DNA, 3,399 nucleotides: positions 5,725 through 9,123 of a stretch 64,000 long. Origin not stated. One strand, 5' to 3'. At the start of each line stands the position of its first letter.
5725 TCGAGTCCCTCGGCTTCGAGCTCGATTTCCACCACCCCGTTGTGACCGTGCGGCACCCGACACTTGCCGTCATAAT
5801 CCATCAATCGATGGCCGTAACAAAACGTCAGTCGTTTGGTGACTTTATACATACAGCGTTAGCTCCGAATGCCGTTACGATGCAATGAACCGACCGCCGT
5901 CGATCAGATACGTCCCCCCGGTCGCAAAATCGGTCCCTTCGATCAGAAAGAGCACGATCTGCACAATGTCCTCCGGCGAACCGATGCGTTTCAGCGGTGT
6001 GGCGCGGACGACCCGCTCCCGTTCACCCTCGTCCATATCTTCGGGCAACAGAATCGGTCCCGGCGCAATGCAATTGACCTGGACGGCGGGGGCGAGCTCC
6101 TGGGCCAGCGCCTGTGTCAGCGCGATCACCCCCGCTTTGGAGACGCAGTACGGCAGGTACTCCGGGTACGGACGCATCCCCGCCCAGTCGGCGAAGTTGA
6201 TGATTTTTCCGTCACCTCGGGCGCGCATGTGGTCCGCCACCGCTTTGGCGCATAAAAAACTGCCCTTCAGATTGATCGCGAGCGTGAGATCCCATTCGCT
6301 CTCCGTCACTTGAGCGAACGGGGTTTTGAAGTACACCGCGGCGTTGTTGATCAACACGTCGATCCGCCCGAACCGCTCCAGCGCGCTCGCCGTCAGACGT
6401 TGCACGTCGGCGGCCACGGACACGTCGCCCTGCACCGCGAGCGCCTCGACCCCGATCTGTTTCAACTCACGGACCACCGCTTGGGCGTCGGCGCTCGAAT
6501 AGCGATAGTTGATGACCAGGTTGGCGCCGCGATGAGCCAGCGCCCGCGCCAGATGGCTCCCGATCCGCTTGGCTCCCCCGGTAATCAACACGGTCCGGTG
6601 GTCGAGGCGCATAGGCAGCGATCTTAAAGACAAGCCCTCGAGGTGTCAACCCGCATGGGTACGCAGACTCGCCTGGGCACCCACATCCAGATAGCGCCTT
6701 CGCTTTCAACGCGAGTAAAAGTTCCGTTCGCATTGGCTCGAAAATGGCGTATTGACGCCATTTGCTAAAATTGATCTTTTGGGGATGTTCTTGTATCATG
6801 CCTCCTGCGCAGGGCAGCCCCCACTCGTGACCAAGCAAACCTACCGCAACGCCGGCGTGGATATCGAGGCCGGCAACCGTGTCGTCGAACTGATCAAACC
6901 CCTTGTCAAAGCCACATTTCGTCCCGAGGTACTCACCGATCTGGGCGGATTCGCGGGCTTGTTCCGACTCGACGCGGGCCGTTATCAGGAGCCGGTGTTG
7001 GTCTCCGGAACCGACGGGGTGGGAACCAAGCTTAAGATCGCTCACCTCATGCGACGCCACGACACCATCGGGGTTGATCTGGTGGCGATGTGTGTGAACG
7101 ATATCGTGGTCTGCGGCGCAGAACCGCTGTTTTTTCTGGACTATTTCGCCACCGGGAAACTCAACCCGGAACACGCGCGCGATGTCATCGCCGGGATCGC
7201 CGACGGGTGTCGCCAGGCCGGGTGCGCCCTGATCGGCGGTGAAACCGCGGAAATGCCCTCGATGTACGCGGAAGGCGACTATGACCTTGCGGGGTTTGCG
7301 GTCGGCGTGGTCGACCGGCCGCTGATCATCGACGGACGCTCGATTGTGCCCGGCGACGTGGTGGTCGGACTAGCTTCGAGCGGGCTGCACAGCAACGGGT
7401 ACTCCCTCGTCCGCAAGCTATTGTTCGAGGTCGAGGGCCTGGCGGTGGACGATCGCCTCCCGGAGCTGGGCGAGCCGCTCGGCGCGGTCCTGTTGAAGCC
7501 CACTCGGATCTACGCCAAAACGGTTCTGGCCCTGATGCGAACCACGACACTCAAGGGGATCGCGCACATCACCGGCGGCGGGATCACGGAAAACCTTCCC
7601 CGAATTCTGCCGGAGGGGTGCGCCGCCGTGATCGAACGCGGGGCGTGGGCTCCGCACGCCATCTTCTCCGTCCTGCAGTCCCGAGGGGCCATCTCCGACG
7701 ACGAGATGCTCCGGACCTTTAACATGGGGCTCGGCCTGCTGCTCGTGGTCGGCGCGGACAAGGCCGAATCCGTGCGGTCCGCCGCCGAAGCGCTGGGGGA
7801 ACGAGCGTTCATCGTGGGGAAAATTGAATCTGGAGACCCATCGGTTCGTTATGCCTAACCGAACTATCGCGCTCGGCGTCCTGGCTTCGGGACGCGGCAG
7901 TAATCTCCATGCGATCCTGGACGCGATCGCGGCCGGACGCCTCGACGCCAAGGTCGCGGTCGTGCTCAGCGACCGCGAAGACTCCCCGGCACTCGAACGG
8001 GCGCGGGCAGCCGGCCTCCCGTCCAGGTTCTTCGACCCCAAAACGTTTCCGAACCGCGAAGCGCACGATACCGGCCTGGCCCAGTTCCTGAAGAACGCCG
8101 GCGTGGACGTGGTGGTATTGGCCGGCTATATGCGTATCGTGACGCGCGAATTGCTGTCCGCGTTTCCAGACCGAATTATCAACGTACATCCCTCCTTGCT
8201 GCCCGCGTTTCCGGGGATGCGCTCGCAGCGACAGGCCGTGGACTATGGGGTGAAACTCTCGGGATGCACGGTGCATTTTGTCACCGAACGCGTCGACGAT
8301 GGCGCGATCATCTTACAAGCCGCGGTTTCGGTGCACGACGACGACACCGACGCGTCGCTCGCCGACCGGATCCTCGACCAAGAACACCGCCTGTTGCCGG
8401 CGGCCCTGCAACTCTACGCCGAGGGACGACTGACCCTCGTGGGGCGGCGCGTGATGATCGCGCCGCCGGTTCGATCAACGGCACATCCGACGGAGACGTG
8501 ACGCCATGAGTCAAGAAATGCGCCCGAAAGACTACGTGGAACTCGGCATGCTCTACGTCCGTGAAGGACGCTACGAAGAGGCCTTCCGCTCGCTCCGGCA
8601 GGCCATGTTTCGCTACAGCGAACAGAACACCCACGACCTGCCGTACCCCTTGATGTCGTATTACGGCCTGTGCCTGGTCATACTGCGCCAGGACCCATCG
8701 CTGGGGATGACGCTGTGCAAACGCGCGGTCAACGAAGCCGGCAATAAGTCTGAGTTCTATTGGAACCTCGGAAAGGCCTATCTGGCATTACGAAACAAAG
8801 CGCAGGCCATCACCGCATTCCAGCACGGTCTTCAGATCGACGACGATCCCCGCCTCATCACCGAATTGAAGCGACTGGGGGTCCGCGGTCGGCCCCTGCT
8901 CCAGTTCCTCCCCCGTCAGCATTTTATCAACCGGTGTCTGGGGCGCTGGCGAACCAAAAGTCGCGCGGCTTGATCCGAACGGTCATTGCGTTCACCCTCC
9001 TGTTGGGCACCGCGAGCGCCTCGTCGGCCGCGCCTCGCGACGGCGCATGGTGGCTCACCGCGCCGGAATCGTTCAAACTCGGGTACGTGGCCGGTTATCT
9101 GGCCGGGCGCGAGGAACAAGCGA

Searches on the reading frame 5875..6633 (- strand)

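Call 74: search_protein_families(library=pfam, proteins=[window:5875-6633:-], max_evalue=0.001)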
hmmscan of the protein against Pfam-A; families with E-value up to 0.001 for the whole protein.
window:5875-6633:- (252 aa): 6 families
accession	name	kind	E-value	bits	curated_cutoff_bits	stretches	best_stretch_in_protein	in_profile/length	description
PF13561.12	adh_short_C2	-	1.5e-51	175.7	27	1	22-247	6-234/236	Enoyl-(Acyl carrier protein) reductase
PF00106.31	adh_short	-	3.7e-51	173.8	26.6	1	14-195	2-183/195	short chain dehydrogenase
PF08659.16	KR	-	1.5e-17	64.6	22.6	1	14-134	2-125/180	KR domain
PF23441.1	SDR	-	6.2e-06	26.2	27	1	10-249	5-256/258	SDR-like rossmann domain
PF01370.27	Epimerase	-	2.1e-05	24.5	20.9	1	15-100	1-74/240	NAD dependent epimerase/dehydratase family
PF16363.11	GDP_Man_Dehyd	-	0.00098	19.1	27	0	16-82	1-72/332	GDP-mannose 4,6 dehydratase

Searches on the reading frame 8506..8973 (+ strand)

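Call 3: search_protein_families(library=pfam, proteins=[window:8506-8973:+], max_evalue=0.01)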
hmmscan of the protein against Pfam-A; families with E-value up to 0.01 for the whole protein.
window:8506-8973:+ (155 aa): 14 families
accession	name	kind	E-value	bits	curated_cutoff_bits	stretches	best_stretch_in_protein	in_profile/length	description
PF07719.23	TPR_2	-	1.8e-11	43.7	27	2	83-114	2-33/34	Tetratricopeptide repeat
PF13181.12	TPR_8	-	1.3e-10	41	25.7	2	83-114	2-33/34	Tetratricopeptide repeat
PF00515.34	TPR_1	-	5.9e-08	32.6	27.8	1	87-113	6-32/34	Tetratricopeptide repeat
PF13424.12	TPR_12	-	6.4e-08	33.1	30.1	1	11-55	7-51/77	Tetratricopeptide repeat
PF13428.12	TPR_14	-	1.8e-06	28.5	23.5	0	10-37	4-31/44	Tetratricopeptide repeat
PF14559.12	TPR_19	-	6e-06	26.9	25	1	68-117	11-61/68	Tetratricopeptide repeat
PF13176.12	TPR_7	-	9.2e-06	25.8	27.9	0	12-34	4-26/36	Tetratricopeptide repeat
PF13174.12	TPR_6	-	4.9e-05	24.1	26.3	0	85-106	3-24/33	Tetratricopeptide repeat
PF13414.12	TPR_11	-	5.1e-05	23.3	26.8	0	16-33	3-20/42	TPR repeat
PF13432.12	TPR_16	-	9.2e-05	23.2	32.7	0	82-107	31-56/65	Tetratricopeptide repeat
PF13374.12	TPR_10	-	0.00047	20.5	27.5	0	12-34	7-29/42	Tetratricopeptide repeat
PF13371.12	TPR_9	-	0.00092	19.6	35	0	7-34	29-56/73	Tetratricopeptide repeat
PF13431.12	TPR_17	-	0.0011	19.6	24.4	0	70-102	1-33/34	Tetratricopeptide repeat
PF23914.1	TPR_CcmH_CycH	-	0.0022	18.3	42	0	77-114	45-82/158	Cytochrome c-type biogenesis protein H TPR domain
